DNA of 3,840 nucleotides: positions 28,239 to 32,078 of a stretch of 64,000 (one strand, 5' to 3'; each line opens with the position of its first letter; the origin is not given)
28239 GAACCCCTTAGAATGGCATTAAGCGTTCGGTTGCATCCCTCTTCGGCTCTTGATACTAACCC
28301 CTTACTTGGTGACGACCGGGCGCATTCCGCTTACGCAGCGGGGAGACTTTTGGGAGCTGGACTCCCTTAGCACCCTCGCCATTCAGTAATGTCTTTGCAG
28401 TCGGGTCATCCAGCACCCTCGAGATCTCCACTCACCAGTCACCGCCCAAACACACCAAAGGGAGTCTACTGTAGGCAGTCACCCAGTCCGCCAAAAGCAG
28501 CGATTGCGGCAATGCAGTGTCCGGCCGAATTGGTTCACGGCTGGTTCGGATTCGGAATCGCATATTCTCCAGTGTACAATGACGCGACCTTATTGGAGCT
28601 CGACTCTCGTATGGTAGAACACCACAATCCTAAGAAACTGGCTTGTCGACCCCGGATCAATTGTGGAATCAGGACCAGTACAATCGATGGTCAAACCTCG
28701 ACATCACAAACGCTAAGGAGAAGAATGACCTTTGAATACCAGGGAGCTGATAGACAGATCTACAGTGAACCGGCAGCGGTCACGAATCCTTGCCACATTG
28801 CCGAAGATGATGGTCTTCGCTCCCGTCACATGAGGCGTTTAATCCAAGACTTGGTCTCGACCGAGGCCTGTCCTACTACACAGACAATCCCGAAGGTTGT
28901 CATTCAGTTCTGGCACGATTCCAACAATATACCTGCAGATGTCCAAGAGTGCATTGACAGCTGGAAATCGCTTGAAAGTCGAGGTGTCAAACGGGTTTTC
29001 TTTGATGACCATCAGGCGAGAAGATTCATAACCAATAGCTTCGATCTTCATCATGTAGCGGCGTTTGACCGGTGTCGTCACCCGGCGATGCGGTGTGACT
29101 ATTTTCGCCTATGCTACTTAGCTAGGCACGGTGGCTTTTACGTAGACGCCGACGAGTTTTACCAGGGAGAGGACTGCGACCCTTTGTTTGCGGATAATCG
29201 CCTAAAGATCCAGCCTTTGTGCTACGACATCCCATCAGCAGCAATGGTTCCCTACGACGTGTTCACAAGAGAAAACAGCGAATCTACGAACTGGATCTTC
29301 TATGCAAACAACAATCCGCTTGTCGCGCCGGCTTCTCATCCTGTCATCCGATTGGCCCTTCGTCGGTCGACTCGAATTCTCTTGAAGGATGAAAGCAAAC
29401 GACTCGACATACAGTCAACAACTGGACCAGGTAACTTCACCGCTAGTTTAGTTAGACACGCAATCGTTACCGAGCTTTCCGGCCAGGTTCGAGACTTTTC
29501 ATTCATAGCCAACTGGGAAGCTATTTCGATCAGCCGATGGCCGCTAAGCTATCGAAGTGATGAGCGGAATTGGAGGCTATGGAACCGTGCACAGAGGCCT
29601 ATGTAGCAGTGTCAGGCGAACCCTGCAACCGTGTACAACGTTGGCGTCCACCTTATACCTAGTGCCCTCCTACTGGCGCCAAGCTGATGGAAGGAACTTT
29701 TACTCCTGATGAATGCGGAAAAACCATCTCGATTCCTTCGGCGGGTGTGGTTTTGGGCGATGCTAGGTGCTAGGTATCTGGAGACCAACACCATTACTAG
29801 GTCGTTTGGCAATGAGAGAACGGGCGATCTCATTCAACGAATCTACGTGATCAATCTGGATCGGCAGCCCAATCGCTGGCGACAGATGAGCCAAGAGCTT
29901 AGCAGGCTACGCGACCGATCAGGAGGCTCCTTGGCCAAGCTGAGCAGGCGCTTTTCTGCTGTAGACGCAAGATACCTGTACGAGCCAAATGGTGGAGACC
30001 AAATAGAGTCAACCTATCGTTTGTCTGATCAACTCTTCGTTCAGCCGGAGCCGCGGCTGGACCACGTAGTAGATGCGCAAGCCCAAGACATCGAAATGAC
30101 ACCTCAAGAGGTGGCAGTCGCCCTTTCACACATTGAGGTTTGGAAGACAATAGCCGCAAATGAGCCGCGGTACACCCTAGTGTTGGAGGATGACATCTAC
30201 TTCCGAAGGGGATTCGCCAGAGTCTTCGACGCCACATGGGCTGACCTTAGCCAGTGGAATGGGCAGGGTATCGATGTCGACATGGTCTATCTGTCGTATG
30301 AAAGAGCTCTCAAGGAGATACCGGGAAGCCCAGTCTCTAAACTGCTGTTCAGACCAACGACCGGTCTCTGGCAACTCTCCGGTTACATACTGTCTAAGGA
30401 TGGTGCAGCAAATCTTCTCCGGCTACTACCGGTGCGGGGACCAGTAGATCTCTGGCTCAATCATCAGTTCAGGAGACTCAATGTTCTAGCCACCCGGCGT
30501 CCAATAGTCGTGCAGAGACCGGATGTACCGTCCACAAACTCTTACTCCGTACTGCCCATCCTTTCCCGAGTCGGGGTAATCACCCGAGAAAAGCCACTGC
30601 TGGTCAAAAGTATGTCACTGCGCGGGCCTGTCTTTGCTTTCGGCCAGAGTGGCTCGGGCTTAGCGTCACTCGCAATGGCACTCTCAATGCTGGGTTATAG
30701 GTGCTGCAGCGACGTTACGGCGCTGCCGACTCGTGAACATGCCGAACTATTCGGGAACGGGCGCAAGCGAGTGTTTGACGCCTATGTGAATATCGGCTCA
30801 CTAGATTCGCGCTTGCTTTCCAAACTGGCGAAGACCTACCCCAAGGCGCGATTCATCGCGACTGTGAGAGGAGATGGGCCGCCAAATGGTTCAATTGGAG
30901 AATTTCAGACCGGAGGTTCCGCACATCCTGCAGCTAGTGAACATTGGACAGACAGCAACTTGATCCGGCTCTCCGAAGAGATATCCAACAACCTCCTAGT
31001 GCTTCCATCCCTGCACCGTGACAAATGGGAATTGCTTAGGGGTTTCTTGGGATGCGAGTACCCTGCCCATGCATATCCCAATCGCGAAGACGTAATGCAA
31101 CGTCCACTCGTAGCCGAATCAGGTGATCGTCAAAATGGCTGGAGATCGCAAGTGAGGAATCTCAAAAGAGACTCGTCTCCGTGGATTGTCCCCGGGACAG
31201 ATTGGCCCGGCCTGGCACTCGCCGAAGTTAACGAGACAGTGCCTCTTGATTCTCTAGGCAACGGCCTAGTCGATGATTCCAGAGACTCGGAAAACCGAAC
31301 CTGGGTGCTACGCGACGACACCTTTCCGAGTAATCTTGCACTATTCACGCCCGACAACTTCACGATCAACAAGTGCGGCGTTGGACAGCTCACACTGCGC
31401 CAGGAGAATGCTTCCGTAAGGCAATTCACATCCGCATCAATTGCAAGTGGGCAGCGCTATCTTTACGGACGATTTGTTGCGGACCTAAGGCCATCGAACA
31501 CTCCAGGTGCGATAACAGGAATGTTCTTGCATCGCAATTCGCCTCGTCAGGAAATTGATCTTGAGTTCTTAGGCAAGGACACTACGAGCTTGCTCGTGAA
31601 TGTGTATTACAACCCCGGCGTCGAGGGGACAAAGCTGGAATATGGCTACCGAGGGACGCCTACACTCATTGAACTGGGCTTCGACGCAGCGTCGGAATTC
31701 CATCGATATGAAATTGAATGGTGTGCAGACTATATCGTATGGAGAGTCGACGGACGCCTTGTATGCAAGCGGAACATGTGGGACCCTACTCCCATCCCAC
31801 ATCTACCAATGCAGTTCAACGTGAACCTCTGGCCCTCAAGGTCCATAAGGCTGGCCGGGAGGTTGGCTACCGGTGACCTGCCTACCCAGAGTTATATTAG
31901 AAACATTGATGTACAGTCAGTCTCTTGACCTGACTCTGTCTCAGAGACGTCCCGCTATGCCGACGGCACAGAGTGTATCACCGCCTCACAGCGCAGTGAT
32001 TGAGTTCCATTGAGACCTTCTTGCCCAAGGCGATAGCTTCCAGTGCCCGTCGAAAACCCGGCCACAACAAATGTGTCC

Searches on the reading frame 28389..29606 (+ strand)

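Call 8: search_protein_families(library=ncbifam, proteins=[window:28389-29606:+], max_evalue=0.01)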
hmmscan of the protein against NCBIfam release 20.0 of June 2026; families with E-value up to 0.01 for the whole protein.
window:28389-29606:+ (405 aa): 0 families

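Call 56: search_protein_families(library=pfam, proteins=[window:28389-29606:+], max_evalue=0.001)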
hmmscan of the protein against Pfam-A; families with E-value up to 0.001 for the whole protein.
window:28389-29606:+ (405 aa): 2 families
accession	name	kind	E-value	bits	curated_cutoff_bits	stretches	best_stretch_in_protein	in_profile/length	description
PF04488.21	Gly_transf_sug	-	1.2e-05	26.3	23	1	182-259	1-80/93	Glycosyltransferase sugar-binding region containing DXD motif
PF05704.18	Caps_synth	-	0.00012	22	24.5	1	167-259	46-137/278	Capsular polysaccharide synthesis protein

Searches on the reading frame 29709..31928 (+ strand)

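Call 8: search_protein_families(library=ncbifam, proteins=[window:29709-31928:+], max_evalue=0.01)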
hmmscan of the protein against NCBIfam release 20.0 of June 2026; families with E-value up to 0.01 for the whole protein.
window:29709-31928:+ (739 aa): 3 families
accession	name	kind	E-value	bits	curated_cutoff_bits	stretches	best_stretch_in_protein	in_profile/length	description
NF047856.1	BGlucanaseBglS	equivalog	1.5e-28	99.9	300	1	548-712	57-211/237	beta-glucanase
NF052392.1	BetGlycExoK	equivalog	8.3e-14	51.7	350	1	557-713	73-221/261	endo-1,3-1,4-beta-glycanase ExoK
NF041449.1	K_carrageenase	equivalog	0.00037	19.8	350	1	657-706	197-242/283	kappa-carrageenase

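Call 56: search_protein_families(library=pfam, proteins=[window:29709-31928:+], max_evalue=0.001)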
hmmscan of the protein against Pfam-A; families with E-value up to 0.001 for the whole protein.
window:29709-31928:+ (739 aa): 3 families
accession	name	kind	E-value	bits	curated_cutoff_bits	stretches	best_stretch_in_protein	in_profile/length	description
PF00722.28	Glyco_hydro_16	-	8.9e-27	94.1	22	1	565-713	28-162/175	Glycosyl hydrolases family 16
PF01755.23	Glyco_transf_25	-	5.5e-16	59.5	24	1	43-247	2-196/199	Glycosyltransferase family 25 (LPS biosynthesis protein)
PF17784.7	Sulfotransfer_4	-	7.8e-05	23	22.8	0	308-387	2-98/215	Sulfotransferase domain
